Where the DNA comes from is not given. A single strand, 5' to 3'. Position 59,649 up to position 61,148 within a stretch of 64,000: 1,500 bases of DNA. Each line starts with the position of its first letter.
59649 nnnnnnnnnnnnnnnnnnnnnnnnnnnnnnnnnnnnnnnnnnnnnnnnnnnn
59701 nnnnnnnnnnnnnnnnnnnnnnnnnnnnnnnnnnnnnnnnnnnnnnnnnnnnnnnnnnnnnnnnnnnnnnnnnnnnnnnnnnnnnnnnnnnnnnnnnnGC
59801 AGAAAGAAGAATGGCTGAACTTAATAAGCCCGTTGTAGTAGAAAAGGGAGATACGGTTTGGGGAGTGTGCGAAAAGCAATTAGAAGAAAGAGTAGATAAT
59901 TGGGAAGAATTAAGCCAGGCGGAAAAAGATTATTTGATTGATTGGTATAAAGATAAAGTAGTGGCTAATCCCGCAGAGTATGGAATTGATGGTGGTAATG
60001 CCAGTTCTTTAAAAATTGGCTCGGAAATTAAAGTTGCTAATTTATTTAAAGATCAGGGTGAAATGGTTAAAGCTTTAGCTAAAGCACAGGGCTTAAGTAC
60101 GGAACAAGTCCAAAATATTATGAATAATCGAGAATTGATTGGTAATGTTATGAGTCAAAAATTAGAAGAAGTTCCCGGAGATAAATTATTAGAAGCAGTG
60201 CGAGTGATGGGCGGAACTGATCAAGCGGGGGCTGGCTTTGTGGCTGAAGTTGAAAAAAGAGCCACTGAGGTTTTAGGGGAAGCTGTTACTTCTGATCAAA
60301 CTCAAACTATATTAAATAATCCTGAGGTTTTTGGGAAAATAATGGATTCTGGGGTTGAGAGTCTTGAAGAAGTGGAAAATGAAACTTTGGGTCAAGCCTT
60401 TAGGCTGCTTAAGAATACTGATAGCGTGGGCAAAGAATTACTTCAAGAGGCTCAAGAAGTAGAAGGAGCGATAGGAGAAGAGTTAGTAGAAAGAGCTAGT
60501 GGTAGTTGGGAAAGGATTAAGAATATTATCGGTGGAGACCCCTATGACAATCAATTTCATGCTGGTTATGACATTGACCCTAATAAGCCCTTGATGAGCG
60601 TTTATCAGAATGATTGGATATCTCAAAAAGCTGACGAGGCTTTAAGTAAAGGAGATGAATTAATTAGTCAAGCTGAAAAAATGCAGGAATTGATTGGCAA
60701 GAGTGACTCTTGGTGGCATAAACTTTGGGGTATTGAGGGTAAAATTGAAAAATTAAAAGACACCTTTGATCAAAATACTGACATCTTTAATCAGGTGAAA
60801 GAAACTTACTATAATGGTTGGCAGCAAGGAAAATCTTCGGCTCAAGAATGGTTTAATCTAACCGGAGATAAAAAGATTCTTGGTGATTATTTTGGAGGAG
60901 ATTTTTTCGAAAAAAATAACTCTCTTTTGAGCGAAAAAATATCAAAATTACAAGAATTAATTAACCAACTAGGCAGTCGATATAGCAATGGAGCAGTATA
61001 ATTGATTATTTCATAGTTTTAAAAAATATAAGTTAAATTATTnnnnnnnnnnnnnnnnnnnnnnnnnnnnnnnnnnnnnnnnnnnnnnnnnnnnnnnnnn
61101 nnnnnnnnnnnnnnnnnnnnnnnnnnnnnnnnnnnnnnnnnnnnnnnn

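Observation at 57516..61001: Giant charged coiled-coil membrane protein with glycine-zipper helices and a C-terminal LysM-like domain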

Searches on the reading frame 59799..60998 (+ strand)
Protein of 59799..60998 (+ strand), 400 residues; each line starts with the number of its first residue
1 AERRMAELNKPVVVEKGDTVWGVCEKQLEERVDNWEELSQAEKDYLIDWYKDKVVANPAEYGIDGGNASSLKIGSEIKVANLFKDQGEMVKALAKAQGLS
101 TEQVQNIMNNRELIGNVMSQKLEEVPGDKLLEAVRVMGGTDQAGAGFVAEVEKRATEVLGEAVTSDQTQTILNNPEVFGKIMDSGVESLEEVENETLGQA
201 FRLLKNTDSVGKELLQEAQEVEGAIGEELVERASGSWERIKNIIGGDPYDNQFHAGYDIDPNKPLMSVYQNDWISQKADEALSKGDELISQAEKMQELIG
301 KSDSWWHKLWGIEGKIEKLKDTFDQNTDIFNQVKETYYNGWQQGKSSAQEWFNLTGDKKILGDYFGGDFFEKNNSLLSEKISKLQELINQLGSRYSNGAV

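Call 18: search_solved_structures(query=A2, max_evalue=10, show_alignments=3)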
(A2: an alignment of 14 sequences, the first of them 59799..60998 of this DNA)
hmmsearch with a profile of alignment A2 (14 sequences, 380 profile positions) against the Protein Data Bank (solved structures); distinct sequences matched with E-value up to 10: 68 (the best 60 are shown).
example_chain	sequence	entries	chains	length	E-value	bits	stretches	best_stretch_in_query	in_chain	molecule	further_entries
9jo8_A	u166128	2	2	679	4e-07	32.9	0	72-110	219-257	TALE repeat protein targeting mitochondiral ND1-L gene. | TALE repeat protein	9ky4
9lcz_A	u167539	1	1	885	1.3e-06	31.1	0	72-110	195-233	Inactivate TOD6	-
9lcx_A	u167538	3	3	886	1.3e-06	31.1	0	72-110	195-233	Inactivate TOD6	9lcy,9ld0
9ld1_A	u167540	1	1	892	1.9e-06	30.7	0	72-110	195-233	inactivate TOD4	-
6clz_B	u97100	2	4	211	5.7e-06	29.1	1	201-374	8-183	Apolipoprotein A-I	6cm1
4tql_A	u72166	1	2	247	0.00028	23.5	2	258-373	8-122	Three helix bundle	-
3k2s_A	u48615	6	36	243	0.00054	22.6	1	196-374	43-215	Apolipoprotein A-I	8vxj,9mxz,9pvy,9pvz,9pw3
2ypf_A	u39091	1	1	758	0.00058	22.5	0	72-109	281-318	AVRBS3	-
2msc_A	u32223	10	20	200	0.00094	21.8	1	198-374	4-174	Apolipoprotein A-I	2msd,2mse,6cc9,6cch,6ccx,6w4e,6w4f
1av1_A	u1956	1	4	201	0.00094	21.8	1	198-374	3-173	APOLIPOPROTEIN A-I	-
6pts_A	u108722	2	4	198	0.0011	21.5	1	198-374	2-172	Apolipoprotein A-I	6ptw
4v6m_A0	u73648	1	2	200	0.0012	21.5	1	198-374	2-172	Apolipoprotein A-I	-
7y9n_A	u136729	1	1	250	0.0017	20.9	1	208-373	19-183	Spike protein S2',5HB-H2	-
9hx4_F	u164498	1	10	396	0.0035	19.9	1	160-372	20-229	Apolipoprotein A-IV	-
3s84_A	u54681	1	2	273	0.0044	19.6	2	209-375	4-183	Apolipoprotein A-IV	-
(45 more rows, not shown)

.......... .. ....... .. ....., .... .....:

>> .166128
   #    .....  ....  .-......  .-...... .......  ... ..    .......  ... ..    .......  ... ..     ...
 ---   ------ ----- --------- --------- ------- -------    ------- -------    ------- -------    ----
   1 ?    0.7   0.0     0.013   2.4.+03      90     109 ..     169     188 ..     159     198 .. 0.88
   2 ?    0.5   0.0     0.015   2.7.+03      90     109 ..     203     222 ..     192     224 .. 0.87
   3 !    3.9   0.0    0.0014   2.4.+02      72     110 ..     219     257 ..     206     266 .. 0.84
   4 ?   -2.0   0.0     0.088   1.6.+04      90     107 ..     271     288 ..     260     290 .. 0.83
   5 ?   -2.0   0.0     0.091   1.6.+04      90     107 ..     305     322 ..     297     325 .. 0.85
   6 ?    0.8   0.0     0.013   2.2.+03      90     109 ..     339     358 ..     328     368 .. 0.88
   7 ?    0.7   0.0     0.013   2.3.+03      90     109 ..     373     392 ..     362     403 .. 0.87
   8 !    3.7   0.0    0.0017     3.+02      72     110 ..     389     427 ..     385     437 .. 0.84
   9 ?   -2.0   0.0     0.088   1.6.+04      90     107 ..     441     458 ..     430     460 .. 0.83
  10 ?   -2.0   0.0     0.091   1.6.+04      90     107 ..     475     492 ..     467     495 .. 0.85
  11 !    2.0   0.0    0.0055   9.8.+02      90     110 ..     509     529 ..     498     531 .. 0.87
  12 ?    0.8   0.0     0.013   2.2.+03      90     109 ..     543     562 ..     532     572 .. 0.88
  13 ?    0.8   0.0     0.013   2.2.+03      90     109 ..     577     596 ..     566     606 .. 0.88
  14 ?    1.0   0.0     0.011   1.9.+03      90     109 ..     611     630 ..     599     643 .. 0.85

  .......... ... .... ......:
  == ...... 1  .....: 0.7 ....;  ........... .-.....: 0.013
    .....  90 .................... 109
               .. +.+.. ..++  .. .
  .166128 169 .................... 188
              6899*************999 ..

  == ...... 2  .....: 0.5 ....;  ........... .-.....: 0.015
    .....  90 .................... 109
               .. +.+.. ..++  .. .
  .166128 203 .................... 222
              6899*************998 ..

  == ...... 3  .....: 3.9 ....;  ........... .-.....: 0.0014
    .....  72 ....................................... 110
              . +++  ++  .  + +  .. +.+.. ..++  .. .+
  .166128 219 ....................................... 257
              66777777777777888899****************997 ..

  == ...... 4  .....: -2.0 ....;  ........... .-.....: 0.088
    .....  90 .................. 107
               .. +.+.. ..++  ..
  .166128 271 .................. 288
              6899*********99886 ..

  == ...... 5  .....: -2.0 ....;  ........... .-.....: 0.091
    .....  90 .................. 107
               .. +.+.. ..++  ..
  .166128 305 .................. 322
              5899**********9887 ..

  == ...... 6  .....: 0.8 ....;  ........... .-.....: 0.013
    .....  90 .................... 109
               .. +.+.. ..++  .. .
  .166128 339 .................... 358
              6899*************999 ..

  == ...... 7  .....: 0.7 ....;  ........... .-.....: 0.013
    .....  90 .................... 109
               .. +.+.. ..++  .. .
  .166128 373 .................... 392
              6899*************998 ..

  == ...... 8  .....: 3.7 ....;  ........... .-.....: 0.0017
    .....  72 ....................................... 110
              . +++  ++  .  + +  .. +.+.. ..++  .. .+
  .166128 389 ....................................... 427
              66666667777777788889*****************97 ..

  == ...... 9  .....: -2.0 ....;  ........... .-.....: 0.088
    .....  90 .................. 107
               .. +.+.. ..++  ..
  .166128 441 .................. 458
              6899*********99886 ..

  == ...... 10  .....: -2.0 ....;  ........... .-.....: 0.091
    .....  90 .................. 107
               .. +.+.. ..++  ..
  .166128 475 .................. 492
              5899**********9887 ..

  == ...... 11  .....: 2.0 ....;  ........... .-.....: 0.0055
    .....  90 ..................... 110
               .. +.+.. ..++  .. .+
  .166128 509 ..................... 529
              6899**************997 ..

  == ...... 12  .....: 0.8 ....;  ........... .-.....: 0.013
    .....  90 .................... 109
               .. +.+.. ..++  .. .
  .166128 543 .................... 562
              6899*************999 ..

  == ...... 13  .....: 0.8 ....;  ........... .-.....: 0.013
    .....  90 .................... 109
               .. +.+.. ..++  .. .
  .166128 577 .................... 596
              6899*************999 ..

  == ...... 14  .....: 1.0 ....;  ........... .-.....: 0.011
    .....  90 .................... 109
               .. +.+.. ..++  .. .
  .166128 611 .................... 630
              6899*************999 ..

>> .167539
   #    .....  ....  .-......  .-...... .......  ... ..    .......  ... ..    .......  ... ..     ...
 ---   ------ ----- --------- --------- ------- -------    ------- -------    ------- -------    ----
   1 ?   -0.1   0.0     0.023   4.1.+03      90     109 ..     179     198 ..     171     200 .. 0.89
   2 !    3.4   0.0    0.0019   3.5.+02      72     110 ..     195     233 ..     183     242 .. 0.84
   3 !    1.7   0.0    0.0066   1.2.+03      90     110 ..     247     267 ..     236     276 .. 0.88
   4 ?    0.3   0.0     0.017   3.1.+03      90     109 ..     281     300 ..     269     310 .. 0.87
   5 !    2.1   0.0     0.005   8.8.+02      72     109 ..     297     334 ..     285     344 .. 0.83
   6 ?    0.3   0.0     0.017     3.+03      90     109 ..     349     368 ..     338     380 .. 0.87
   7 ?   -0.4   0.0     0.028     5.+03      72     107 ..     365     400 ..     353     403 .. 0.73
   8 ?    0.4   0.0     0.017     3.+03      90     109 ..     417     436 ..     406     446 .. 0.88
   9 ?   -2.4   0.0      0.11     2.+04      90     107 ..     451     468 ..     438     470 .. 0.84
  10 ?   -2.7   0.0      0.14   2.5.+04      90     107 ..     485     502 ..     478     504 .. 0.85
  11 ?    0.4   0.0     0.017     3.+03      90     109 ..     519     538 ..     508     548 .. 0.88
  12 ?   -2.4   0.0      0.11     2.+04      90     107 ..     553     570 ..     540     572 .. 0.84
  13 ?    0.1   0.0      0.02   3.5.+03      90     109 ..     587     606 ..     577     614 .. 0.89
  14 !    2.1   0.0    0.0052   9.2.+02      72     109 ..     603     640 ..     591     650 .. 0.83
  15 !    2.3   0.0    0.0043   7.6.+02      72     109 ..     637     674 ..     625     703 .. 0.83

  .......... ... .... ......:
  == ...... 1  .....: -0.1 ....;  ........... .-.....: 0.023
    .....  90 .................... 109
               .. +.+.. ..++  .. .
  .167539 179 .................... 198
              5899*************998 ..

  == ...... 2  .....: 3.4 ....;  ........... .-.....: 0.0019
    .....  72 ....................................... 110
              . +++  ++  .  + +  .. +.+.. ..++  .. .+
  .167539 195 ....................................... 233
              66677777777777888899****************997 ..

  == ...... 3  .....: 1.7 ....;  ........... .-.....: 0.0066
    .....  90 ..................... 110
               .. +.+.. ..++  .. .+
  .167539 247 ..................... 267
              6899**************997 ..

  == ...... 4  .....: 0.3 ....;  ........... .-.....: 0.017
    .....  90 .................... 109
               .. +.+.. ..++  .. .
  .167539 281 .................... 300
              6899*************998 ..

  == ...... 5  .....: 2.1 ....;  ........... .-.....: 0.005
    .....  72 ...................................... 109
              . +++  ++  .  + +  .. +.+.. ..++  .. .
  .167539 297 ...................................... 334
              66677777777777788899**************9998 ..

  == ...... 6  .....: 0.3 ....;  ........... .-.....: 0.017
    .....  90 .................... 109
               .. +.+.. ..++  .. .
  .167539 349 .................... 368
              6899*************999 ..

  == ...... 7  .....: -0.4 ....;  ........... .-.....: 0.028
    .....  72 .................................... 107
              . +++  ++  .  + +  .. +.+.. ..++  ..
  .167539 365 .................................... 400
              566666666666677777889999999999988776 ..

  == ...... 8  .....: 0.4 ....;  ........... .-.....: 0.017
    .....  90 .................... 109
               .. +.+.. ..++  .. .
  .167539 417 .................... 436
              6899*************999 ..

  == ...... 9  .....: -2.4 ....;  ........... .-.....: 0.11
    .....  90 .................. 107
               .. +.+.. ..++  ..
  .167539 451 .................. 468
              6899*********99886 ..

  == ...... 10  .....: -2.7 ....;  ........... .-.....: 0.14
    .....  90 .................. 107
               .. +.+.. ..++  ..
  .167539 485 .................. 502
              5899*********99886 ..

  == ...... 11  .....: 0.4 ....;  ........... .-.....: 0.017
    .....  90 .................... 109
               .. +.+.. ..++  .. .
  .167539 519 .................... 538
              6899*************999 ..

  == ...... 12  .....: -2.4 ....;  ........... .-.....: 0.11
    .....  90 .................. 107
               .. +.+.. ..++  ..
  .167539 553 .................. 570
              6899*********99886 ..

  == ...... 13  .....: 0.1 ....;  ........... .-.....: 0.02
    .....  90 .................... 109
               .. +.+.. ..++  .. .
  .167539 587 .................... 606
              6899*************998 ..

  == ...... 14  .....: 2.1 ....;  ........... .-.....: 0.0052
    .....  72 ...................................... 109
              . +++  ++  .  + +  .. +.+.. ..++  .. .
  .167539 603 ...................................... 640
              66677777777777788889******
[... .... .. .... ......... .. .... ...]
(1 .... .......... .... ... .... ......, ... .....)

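Call 26: predict_structure(alignment_id=A2)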
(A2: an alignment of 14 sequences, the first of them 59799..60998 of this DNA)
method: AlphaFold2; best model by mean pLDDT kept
length: 400 residues; sequences in the alignment: 14
mean_pLDDT: 82.7   pTM: 0.69
mean pLDDT of the five models: 82.7, 79.5, 79.4, 78.6, 77.7
residues with pLDDT >= 90: 113; 70-90: 235; 50-70: 36; < 50: 16
segments of 3 or more residues with pLDDT < 50: 254-260, 262-264, 397-400
pLDDT, mean of each block of 10 residues (from residue 1): 81 80 89 90 90 82 67 81 85 89 87 86 91 87 80 88 88 94 87 95 93 92 89 94 80 48 52 81 88 83 65 79 86 89 92 92 74 80 81 51
secondary structure, 60 per line:
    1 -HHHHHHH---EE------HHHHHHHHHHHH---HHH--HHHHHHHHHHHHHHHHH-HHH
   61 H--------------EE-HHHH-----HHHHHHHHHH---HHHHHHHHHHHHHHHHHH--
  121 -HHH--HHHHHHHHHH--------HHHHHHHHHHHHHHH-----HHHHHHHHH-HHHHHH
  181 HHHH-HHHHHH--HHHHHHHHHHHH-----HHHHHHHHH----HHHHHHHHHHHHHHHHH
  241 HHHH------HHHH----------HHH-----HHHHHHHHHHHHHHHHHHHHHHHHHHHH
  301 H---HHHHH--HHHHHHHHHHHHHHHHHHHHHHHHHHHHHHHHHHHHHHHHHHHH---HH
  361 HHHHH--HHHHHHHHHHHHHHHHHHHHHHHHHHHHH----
elements in order: H2-8 H20-31 H40-56 H58-61 H79-82 H88-97 H101-118 H127-136 H145-159 H165-173 H175-184 H186-191 H194-205 H211-219 H224-244 H251-254 H273-301 H305-309 H312-355 H359-365 H368-396
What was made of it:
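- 59829..60041 (+): aa 772-842: divergent LysM-like beta-alpha-alpha-beta domain (first part of module B) with a ~20-aa insertion between the helices. AF2 gives strands at 773-774 and 837-838 and helices at 781-792 and 801-817 (call 26).
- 60441..61001 (+): aa 976-1161 plus the stop codon: C-terminal helical tip, an exchangeable cassette. AF2 shows long helices, pLDDT mostly 79-92 (call 26).
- On LysM domain (PF01476): The AF2 model has strands at 773-774 and 837-838 and helices at 781-792 and 801-817, in the right order, at pLDDT 80-90 (call 26).
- Checked: The C-terminal 400 aa are folded: AF2 pLDDT 82.7, pTM 0.69 (call 26).
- The model has beta-alpha-alpha-beta order (call 26).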

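Call 28: fold_search(model_id=the predicted structure, library=pdb)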
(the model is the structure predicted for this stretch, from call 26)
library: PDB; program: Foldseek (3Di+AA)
matches with E <= 10: 324; with E <= 0.001: 0
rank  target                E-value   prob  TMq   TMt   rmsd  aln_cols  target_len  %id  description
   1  6h2f_E                4.6e-01  0.08  0.13  0.13  35.8       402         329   12  Structure of the pre-pore AhlB of the tripartite alpha-pore forming toxin, AHL, from Aeromonas hydrophila. (released 2019-07-10)
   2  3q0k_C                6.0e-01  0.30  0.18  0.24  27.5       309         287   12  Crystal structure of Human PACSIN 2 F-BAR (released 2012-02-15)
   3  8pmp_A                6.3e-01  0.12  0.18  0.11  29.6       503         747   13  Structure of the human nuclear cap-binding complex bound to ARS2[147-871] and m7GTP (released 2024-01-17)
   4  8dk2_C                7.1e-01  0.16  0.17  0.10  40.0       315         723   13  CryoEM structure of Pseudomonas aeruginosa PA14 JetABC in an unclamped state trapped in ATP dependent dimeric form (released 2022-10-05)
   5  9exk                  7.1e-01  0.10  0.13  0.07  19.2       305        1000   15  Scalable protein design using hallucination in a relaxed sequence space (released 2024-10-16)
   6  6h2x                  7.5e-01  0.08  0.12  0.13  45.0       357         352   14  MukB coiled-coil elbow from E. coli (released 2019-03-06)
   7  8vp6_A                7.8e-01  0.13  0.17  0.12  32.3       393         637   11  Cryo-EM structure of the ABC transporter PCAT1 bound with Mg_class_2 (released 2024-10-30)
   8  8by6_A                8.5e-01  0.06  0.12  0.09  29.8       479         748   12  Structure of the human nuclear cap-binding complex bound to NCBP3(560-620) and cap-analogue m7GpppG (released 2024-01-24)
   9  7met_A                9.7e-01  0.06  0.10  0.07  30.9       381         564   11  A. baumannii MsbA in complex with TBT1 decoupler (released 2021-10-06)
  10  1g73_A                1.1e+00  0.82  0.25  0.51   6.7       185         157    9  CRYSTAL STRUCTURE OF SMAC BOUND TO XIAP-BIR3 DOMAIN (released 2001-01-10)
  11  8dk2_D                1.2e+00  0.13  0.17  0.10  40.3       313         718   13  CryoEM structure of Pseudomonas aeruginosa PA14 JetABC in an unclamped state trapped in ATP dependent dimeric form (released 2022-10-05)
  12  8fmv_C                1.2e+00  0.11  0.17  0.13  28.3       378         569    9  Heterodimeric ABC transporter BmrCD in the inward-facing conformation bound to substrate and ATP: BmrCD_IF-2HT/ATP (released 2023-11-15)
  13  3na7                  1.3e+00  0.57  0.22  0.34  30.4       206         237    9  2.2 Angstrom Structure of the HP0958 Protein from Helicobacter pylori CCUG 17874 (released 2010-09-22)
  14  6d3r                  1.3e+00  0.09  0.17  0.07  26.6       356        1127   12  Thermostablilized dephosphorylated chicken CFTR (released 2018-10-17)
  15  8vpb_A                1.4e+00  0.13  0.19  0.12  31.9       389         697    9  Cryo-EM structure of the ABC transporter PCAT1 bound with MgADP_Class_2 (released 2024-10-30)
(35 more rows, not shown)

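Call 33: fold_search(model_id=the predicted structure, library=viral)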
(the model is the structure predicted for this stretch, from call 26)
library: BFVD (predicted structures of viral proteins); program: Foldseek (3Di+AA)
matches with E <= 10: 213; with E <= 0.001: 0
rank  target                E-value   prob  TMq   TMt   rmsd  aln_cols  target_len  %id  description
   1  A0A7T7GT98            1.4e-01  0.12  0.14  0.07  42.9       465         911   12  (no name in the UniProt tables at hand)
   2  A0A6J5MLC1            1.7e-01  0.66  0.18  0.20  13.8       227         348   13  Uncharacterized protein [uncultured Caudovirales phage]
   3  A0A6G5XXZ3            2.5e-01  0.13  0.15  0.09  43.0       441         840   10  (no name in the UniProt tables at hand)
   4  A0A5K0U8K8            3.0e-01  0.21  0.17  0.21  30.3       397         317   11  Uncharacterized protein [Yasminevirus sp. GU-2018]
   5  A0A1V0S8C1            3.7e-01  0.15  0.17  0.07  45.1       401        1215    9  DNA repair exonuclease Smc [Catovirus CTV1]
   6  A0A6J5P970            5.5e-01  0.14  0.17  0.12  32.6       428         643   12  Uncharacterized protein [uncultured Caudovirales phage]
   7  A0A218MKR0            5.7e-01  0.05  0.11  0.07  50.1       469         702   14  Putative recombination nuclease [uncultured virus]
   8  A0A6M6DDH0            7.2e-01  0.20  0.20  0.09  63.7       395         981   13  (no name in the UniProt tables at hand)
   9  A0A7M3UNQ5            7.5e-01  0.10  0.13  0.11  27.9       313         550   10  ABC transporter domain-containing protein [Pyramimonas orientalis virus]
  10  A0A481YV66            8.2e-01  0.10  0.16  0.13  31.5       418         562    9  ABC transporter [Marseillevirus LCMAC103]
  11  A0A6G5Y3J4            8.2e-01  0.06  0.12  0.08  34.9       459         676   12  (no name in the UniProt tables at hand)
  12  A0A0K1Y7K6            8.5e-01  0.14  0.18  0.14  27.9       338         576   12  (no name in the UniProt tables at hand)
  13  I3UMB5                9.7e-01  0.10  0.13  0.12  30.4       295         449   14  Rad50/SbcC-type AAA domain-containing protein [Colwellia phage 9A]
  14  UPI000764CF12         9.7e-01  0.08  0.14  0.10  46.7       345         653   12  (no name look-up for this kind of identifier)
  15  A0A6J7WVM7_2          1.1e+00  0.04  0.11  0.05  40.4       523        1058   12  Phage tail tape measure protein [uncultured Caudovirales phage]
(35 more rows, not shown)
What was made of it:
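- On Phage tape measure proteins: BFVD Foldseek gives nothing at E<=0.001 (call 33).
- Foldseek against BFVD gives nothing at E<=0.001 (call 33).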
